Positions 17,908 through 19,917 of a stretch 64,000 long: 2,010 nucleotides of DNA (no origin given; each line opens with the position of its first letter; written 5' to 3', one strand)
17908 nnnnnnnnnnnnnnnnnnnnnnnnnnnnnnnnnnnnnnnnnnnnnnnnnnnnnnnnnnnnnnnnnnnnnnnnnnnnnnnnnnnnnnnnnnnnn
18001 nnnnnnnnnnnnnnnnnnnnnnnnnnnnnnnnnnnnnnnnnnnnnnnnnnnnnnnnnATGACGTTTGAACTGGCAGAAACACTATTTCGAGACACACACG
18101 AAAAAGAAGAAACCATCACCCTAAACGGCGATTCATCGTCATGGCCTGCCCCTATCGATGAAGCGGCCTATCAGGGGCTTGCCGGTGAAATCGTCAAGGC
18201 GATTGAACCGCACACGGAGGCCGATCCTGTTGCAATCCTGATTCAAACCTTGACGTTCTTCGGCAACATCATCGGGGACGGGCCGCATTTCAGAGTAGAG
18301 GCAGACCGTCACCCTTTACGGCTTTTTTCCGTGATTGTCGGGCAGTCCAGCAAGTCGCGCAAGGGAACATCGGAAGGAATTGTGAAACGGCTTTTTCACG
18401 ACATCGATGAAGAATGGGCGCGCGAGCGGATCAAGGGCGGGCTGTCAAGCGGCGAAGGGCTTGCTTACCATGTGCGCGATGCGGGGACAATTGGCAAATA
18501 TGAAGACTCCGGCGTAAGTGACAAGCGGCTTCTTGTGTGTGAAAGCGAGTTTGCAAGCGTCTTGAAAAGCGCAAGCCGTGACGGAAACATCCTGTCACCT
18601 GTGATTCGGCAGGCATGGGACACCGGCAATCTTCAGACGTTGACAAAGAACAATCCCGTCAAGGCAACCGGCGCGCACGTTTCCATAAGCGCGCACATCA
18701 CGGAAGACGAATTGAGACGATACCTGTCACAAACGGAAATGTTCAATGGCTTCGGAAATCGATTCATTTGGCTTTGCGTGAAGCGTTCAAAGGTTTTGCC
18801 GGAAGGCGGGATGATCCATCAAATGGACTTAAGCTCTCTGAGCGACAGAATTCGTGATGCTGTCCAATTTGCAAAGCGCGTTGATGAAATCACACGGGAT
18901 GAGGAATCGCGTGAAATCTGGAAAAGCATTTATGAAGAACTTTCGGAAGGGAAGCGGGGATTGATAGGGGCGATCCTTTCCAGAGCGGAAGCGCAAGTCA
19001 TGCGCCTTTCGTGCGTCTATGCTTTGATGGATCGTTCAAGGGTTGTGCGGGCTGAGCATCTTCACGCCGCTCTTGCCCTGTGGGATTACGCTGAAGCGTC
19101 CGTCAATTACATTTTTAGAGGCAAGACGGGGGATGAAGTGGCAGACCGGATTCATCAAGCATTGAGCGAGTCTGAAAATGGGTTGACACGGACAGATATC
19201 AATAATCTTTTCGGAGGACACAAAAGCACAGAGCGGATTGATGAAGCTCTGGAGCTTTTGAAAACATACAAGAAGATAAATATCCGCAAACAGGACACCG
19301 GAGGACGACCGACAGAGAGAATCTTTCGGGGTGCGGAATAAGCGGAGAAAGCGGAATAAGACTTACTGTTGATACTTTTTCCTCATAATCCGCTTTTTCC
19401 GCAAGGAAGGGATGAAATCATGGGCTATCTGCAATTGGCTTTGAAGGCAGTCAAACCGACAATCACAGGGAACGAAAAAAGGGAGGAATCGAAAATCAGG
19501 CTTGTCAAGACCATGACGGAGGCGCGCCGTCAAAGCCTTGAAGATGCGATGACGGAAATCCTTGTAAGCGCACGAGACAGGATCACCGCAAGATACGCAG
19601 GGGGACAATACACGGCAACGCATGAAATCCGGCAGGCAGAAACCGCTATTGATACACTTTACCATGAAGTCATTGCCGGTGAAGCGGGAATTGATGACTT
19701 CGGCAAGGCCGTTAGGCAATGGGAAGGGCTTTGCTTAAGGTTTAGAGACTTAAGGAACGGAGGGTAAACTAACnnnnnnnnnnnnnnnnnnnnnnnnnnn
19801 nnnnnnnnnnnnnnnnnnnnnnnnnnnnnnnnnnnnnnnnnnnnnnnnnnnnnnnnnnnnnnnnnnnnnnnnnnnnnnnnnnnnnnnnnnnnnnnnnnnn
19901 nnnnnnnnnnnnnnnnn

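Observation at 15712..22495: Island B: compact, intact, single-strand element with primase, DUF3987, terS-like, Xis, XRE and Int but no virion genes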

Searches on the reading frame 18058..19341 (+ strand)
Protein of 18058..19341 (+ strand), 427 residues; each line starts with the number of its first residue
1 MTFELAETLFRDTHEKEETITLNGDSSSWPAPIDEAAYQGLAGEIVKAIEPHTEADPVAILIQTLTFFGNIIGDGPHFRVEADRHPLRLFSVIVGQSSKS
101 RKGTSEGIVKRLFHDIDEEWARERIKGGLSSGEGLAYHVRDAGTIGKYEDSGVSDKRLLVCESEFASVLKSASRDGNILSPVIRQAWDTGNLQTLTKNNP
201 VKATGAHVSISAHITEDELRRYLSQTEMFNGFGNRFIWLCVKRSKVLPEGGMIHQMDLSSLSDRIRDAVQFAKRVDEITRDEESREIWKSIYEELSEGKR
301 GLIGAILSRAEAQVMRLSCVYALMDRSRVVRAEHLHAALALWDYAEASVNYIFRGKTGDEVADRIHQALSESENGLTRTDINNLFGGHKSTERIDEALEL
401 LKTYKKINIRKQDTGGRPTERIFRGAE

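Call 4: search_protein_families(library=pfam, max_evalue=0.1, proteins=[window:18058-19341:+])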
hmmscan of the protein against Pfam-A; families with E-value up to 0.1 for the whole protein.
window:18058-19341:+ (427 aa): 0 families

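Call 5: search_protein_families(library=phrogs, max_evalue=0.01, proteins=[window:18058-19341:+])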
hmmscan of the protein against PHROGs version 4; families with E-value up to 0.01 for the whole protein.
window:18058-19341:+ (427 aa): 4 families
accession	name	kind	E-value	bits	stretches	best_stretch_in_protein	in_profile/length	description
phrog_5311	-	DNA, RNA and nucleotide metabolism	6.7e-09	35.5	1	130-422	365-679/692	helicase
phrog_3022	-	DNA, RNA and nucleotide metabolism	1.4e-08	34.7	1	36-423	356-785/788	DNA primase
phrog_10514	-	DNA, RNA and nucleotide metabolism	2e-05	24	0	212-344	507-662/750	DNA primase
phrog_2135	-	DNA, RNA and nucleotide metabolism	0.0062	15.9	1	313-397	345-427/713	DNA primase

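Call 12: search_protein_families(library=ncbifam, max_evalue=0.01, proteins=[window:18058-19341:+])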
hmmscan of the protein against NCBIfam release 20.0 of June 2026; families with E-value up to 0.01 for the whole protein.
window:18058-19341:+ (427 aa): 0 families

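Call 24: find_homologous_proteins(query=window:18058-19341:+)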
Query window:18058-19341:+ (427 aa): 7925 proteins with E <= 0.001 among 8000 candidates; the best 120 are listed.
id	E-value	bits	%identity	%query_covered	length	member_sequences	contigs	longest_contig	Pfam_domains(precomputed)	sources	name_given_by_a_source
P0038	2.3e-282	954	100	100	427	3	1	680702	-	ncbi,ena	-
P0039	2.9e-203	694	72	100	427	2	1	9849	PF13148.12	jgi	jgi:hypothetical protein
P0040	4.2e-201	687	73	99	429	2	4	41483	PF13148.12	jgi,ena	-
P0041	3.1e-199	680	71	98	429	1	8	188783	PF13148.12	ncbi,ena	-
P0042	1.2e-198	678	70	99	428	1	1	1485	PF13148.12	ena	-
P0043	1.4e-198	678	72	99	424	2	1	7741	-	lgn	-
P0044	3.0e-197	674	71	99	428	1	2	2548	PF13148.12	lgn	-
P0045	3.3e-197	674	70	99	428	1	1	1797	-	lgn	-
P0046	1.2e-196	672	70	98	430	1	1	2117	PF13148.12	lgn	-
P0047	2.7e-195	667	70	98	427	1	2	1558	PF13148.12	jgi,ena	-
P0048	2.7e-194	664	70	100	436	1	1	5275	-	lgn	-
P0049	3.2e-193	661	72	96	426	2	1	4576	PF13148.12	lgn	-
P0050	4.6e-191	653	70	100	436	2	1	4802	PF13148.12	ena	-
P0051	1.1e-189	649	70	100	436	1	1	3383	PF13148.12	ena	-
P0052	3.4e-189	647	69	100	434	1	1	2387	-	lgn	-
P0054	6.1e-188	643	70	96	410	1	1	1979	PF13148.12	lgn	-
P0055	2.3e-182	625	65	100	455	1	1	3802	PF13148.12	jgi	-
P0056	3.5e-182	624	66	99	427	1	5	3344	PF13148.12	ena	-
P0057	1.1e-181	623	66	99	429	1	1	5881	PF13148.12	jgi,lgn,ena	-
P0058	7.6e-181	620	65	100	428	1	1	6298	PF13148.12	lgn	-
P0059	4.0e-170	584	72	85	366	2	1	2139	PF13148.12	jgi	-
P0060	4.7e-158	545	61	94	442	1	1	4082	PF13148.12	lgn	-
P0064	5.9e-152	525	60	93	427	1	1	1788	PF13148.12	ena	-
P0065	1.1e-151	524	59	93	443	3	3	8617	PF13148.12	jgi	jgi:hypothetical protein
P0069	5.6e-148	512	59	94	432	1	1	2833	PF13148.12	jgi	jgi:hypothetical protein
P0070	5.5e-146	505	58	94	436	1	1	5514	PF13148.12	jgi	jgi:hypothetical protein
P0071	6.5e-146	505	58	93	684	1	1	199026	PF13148.12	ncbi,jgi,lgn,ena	-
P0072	6.2e-145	502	58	92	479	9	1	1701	PF22763.2,PF13148.12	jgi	jgi:hypothetical protein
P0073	1.7e-144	500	57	96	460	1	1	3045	PF13148.12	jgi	-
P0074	7.8e-144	498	55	99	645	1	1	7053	PF13148.12,PF09250.17,PF08708.17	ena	-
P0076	3.2e-143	496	56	93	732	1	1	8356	PF13148.12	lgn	-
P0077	8.1e-143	495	55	98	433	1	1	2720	PF13148.12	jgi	jgi:hypothetical protein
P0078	1.4e-142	494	57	93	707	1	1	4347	PF13148.12,PF08708.17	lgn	-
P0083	3.4e-141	489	57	93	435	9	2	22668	PF13148.12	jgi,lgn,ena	jgi:hypothetical protein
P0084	3.9e-141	489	57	93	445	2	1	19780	PF13148.12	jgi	jgi:hypothetical protein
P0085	4.9e-141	489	57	93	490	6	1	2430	PF13148.12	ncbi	-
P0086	8.4e-141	488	56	92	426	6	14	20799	PF13148.12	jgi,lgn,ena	jgi:hypothetical protein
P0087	1.3e-140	487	56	93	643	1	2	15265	PF13148.12,PF12965.14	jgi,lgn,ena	jgi:hypothetical protein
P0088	1.8e-140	487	56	93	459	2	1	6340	PF13148.12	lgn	-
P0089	2.2e-140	487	55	93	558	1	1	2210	PF13148.12,PF08707.17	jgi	jgi:hypothetical protein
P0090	2.4e-140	486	56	93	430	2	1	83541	PF13148.12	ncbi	ncbi:MAG: hypothetical protein ACPLPT_05550 [Moorellales bacterium]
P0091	2.5e-140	486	56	96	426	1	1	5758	PF13148.12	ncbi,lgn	-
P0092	8.4e-140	485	56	93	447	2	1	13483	PF13148.12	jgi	jgi:hypothetical protein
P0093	1.1e-139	484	58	92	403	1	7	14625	PF13148.12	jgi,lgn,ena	jgi:hypothetical protein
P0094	1.2e-139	484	56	92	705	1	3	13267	PF13148.12,PF16793.11,PF08708.17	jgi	jgi:hypothetical protein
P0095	1.2e-139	484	55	95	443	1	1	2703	PF13148.12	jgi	jgi:hypothetical protein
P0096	1.3e-139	484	58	93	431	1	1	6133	PF13148.12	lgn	-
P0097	1.6e-139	484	57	93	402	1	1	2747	PF13148.12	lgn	-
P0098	1.6e-139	484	56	94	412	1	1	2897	PF13148.12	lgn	-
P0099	2.2e-139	483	55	96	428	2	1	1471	PF13148.12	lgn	-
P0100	2.6e-139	483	55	94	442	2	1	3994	PF13148.12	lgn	-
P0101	2.9e-139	483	54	97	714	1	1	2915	PF13148.12,PF09250.17,PF08708.17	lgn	-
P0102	3.7e-139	483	56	92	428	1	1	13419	PF13148.12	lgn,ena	-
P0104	5.6e-139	482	58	94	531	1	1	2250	PF13148.12,PF08708.17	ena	-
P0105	7.5e-139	481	57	93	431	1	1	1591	PF13148.12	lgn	-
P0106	1.0e-138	481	56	93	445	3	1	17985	PF13148.12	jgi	jgi:hypothetical protein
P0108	1.5e-138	481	55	93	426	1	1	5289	PF13148.12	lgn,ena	-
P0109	1.6e-138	480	54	96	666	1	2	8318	PF13148.12,PF09250.17,PF08708.17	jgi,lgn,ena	-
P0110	1.6e-138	480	55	97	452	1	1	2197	PF13148.12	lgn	-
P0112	2.1e-138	480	57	92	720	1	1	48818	PF13148.12,PF08708.17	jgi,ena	-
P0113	2.1e-138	480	54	94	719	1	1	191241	PF13148.12,PF16793.11,PF08708.17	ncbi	-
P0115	2.8e-138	480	57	93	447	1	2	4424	PF13148.12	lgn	-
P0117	4.9e-138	479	55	93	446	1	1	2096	PF13148.12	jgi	-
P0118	5.0e-138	479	55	97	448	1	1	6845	PF13148.12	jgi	-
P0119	5.8e-138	479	57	93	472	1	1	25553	PF13148.12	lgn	-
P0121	7.4e-138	478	55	97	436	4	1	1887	PF13148.12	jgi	jgi:hypothetical protein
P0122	7.6e-138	478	56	92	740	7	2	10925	PF13148.12,PF08707.17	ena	-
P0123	7.7e-138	478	56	91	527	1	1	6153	PF13148.12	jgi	-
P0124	1.1e-137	478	55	94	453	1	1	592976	PF13148.12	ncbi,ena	-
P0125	1.3e-137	477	55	93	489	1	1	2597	PF13148.12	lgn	-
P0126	1.4e-137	477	56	93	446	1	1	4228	PF13148.12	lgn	-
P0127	1.4e-137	477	56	91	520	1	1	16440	PF13148.12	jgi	-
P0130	3.2e-137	476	56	93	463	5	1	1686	PF13148.12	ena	-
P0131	3.9e-137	476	56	94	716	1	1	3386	PF13148.12,PF01807.26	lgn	-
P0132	4.0e-137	476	56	91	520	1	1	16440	PF13148.12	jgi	-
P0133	4.3e-137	476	54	98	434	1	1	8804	PF13148.12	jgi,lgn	jgi:hypothetical protein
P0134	4.4e-137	476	57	92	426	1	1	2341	PF13148.12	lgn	-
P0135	4.8e-137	476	55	93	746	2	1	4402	PF13148.12,PF16793.11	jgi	-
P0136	5.7e-137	475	55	93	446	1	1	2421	PF13148.12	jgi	jgi:hypothetical protein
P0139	5.9e-137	475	53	93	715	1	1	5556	PF13148.12,PF16793.11,PF08708.17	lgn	-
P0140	6.0e-137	475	52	99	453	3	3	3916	PF13148.12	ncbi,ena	-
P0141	7.2e-137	475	56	92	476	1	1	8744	PF13148.12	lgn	-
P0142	8.6e-137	475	55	93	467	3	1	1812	PF13148.12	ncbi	-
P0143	9.8e-137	475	56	93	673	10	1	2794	PF13148.12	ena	-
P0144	1.1e-136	474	54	96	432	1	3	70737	PF13148.12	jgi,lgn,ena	jgi:hypothetical protein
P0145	1.7e-136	474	53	96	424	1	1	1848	PF13148.12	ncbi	-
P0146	2.1e-136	473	54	93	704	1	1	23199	PF13148.12,PF09250.17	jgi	jgi:hypothetical protein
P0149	3.6e-136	473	53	97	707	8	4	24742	PF13148.12,PF08708.17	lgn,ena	-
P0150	4.6e-136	472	55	95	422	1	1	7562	PF13148.12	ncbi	-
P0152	5.6e-136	472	55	94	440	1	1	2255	PF13148.12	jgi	-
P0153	6.8e-136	472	53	93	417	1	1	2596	PF13148.12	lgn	-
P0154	8.3e-136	471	57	93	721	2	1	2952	PF13148.12,PF09250.17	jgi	-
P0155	1.0e-135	471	55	93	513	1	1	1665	PF13148.12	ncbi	-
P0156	1.4e-135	471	55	93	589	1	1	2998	PF13148.12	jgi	-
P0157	1.4e-135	471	52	96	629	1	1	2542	PF13148.12,PF12965.14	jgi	jgi:hypothetical protein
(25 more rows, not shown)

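Call 53: search_protein_families(library=pfam, max_evalue=0.05, proteins=[P0040])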
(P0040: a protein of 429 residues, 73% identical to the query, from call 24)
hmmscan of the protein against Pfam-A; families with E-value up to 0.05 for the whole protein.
P0040 (429 aa): 1 family
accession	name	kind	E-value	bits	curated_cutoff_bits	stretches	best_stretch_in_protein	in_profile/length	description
PF13148.11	DUF3987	-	1.1e-12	48.3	27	1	158-355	144-362/364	Protein of unknown function (DUF3987)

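Call 65: search_protein_families(library=padloc, max_evalue=0.01, proteins=[window:18058-19341:+])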
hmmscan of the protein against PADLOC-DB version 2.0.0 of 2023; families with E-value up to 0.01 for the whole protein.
window:18058-19341:+ (427 aa): 0 families

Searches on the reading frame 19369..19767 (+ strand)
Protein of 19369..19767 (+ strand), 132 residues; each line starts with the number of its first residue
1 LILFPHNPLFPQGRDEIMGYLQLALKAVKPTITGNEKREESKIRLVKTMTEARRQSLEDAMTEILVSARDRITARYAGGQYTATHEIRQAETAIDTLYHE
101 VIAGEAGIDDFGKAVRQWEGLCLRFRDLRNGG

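Call 4: search_protein_families(library=pfam, max_evalue=0.1, proteins=[window:19369-19767:+])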
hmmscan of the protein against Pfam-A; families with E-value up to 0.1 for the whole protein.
window:19369-19767:+ (132 aa): 2 families
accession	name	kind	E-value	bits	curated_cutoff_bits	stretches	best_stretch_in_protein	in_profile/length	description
PF05168.19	HEPN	-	0.011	16.3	22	1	21-96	35-106/117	HEPN domain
PF02607.22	B12-binding_2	-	0.081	13.6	23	0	45-92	20-65/74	B12 binding domain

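Call 5: search_protein_families(library=phrogs, max_evalue=0.01, proteins=[window:19369-19767:+])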
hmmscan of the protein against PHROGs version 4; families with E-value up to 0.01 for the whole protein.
window:19369-19767:+ (132 aa): 0 families

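Call 12: search_protein_families(library=ncbifam, max_evalue=0.01, proteins=[window:19369-19767:+])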
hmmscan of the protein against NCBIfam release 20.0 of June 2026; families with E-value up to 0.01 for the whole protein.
window:19369-19767:+ (132 aa): 0 families

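Call 65: search_protein_families(library=padloc, max_evalue=0.01, proteins=[window:19369-19767:+])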
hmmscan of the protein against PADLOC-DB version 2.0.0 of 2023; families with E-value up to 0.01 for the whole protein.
window:19369-19767:+ (132 aa): 0 families

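Call 90: find_homologous_proteins(query=window:19420-19767:+, max_evalue=0.001)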
Query window:19420-19767:+ (115 aa): 1 proteins with E <= 0.001 among 9 candidates.
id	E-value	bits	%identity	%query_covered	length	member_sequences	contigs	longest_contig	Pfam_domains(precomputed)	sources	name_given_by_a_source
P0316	3.7e-68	244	100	100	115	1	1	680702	-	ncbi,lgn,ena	-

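Call 93: search_solved_structures(query=A4, max_evalue=10, show_alignments=1)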
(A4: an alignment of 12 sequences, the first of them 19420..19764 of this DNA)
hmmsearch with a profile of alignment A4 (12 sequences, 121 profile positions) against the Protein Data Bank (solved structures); distinct sequences matched with E-value up to 10: 8.
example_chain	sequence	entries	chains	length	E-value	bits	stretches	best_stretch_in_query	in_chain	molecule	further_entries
5xg2_A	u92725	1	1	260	0.0056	19.9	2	69-108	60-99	Chromosome partition protein Smc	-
8snb_8D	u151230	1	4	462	0.057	16.6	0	69-102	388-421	Tektin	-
3zmf_A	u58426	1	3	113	0.7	13.1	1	76-114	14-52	GENERAL CONTROL PROTEIN GCN4, PUTATIVE INNER MEMBRANE PROTEIN, GENERAL CONTROL PROTEIN GCN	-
1tzt_A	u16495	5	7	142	0.8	12.9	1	23-71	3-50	N utilization substance protein B homolog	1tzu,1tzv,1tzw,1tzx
1y7q_A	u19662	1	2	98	1.2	12.4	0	87-112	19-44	Zinc finger protein 174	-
8rwl_A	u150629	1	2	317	1.5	12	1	55-99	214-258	Malate dehydrogenase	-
9ea3_A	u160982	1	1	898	2.8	11.2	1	9-67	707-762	DNA-directed DNA polymerase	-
9e5y_A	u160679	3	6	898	2.8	11.2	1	9-67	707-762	DNA-directed DNA polymerase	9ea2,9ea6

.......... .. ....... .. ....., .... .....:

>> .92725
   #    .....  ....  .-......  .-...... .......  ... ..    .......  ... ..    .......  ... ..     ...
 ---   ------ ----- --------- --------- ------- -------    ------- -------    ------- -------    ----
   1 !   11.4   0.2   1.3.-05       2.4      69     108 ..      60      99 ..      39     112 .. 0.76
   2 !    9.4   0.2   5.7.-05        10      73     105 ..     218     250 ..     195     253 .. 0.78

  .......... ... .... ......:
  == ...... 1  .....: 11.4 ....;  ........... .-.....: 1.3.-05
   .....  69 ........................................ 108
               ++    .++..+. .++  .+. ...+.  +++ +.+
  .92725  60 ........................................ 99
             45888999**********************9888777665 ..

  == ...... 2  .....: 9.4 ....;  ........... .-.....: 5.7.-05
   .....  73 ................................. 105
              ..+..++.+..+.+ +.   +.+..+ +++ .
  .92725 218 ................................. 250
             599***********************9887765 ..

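Call 94: search_protein_families(library=phrogs, alignment_id=A4, max_evalue=0.01)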
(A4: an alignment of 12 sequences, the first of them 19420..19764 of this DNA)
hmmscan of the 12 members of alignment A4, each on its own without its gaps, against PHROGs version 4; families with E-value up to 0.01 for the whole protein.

A. member 1, window:19420-19764:+ (115 aa): 0 families

B. families by the number of members that match (of 12 scanned): 1 family
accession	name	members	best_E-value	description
phrog_12551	-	1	0.0062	-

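Call 97: predict_structure(protein=window:19420-19764:+)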
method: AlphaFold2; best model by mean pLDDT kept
length: 115 residues; sequences in the alignment: 1
mean_pLDDT: 77.4   pTM: 0.62
mean pLDDT of the five models: 77.4, 75.6, 74.9, 72.6, 71.5
residues with pLDDT >= 90: 42; 70-90: 33; 50-70: 27; < 50: 13
segments of 3 or more residues with pLDDT < 50: 8-15
pLDDT, mean of each block of 10 residues (from residue 1): 47 49 65 82 92 84 73 92 91 94 87 68
secondary structure, 60 per line:
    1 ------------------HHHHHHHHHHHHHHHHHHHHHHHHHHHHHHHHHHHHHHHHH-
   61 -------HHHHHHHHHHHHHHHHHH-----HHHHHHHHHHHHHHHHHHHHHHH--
elements in order: H19-59 H68-85 H91-113

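Call 99: fold_search(model_id=the predicted structure, library=pdb)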
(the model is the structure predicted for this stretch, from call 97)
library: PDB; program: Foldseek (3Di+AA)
matches with E <= 10: 72; with E <= 0.001: 0
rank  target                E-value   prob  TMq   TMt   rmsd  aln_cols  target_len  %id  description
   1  9dvi_B                8.3e-01  0.30  0.35  0.21   8.8       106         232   19  Hetero-hexameric Hsp70-Hsp40-DafA complex (released 2025-10-22)
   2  3foz_B                1.9e+00  0.11  0.27  0.13  13.7        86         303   22  Structure of E. coli Isopentenyl-tRNA transferase in complex with E. coli tRNA(Phe) (released 2009-01-20)
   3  6w6p_t                2.0e+00  0.25  0.36  0.47   8.3        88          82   12  MultiBody Refinement of 70S Ribosome from Enterococcus faecalis (released 2020-10-14)
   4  1u00_A                2.1e+00  0.09  0.28  0.18   9.5       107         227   19  HscA substrate binding domain complexed with the IscU recognition peptide ELPPVKIHC (released 2004-10-05)
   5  4zwt_N                2.9e+00  0.09  0.35  0.32  23.2       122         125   13  Crystal Structure of the Bacteriophage T4 recombination mediator protein UvsY, Lattice Type IV (released 2016-03-02)
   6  1xaw                  2.9e+00  0.08  0.28  0.30  16.6       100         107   15  crystal structure of the cytoplasmic distal C-terminal domain of occludin (released 2005-09-06)
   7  3dpo_A                3.3e+00  0.12  0.37  0.24   7.2       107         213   19  Crystal structure of the substrate binding domain of E. coli DnaK in complex with a short pyrrhocoricin-derived inhibi (released 2009-03-10)
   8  4hwh_C                3.3e+00  0.10  0.27  0.33   8.5        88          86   16  Crystal structure of ATBAG4 (released 2013-05-29)
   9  6zca_H                3.5e+00  0.07  0.29  0.06  17.4        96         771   20  Structure of the B. subtilis RNA POLYMERASE in complex with HelD (monomer) (released 2020-10-14)
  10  6uve_A                3.5e+00  0.03  0.19  0.17  15.3       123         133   15  Crystal structure of BCL-XL bound to compound 7: (R)-3-(Benzylthio)-2-(3-(4-chloro-[1,1':2',1'':3'',1'''-quaterphenyl] (released 2021-05-05)
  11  7nhn_u                4.0e+00  0.14  0.33  0.43   8.2        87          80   15  VgaL, an antibiotic resistance ABCF, in complex with 70S ribosome from Listeria monocytogenes (released 2021-05-05)
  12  7s0r_B                4.8e+00  0.14  0.37  0.48   6.1        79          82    8  Crystal Structure of a Complement Factor H-binding Fragment within the B75KN Region of the Group B Streptococcus Beta  (released 2021-12-15)
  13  7ko2_D                4.8e+00  0.11  0.38  0.11   6.5       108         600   17  Restraining state of near full-length Hsp70 DnaK (released 2021-09-15)
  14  9k5p_C                4.8e+00  0.06  0.23  0.30  11.8        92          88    9  Crystal structure of designed zinc-induced homotrimer C3-Zn2-HEHE-19 (released 2025-10-22)
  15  4b9q_B                5.1e+00  0.13  0.40  0.11   7.4       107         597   16  Open conformation of ATP-bound Hsp70 homolog DnaK (released 2012-11-14)
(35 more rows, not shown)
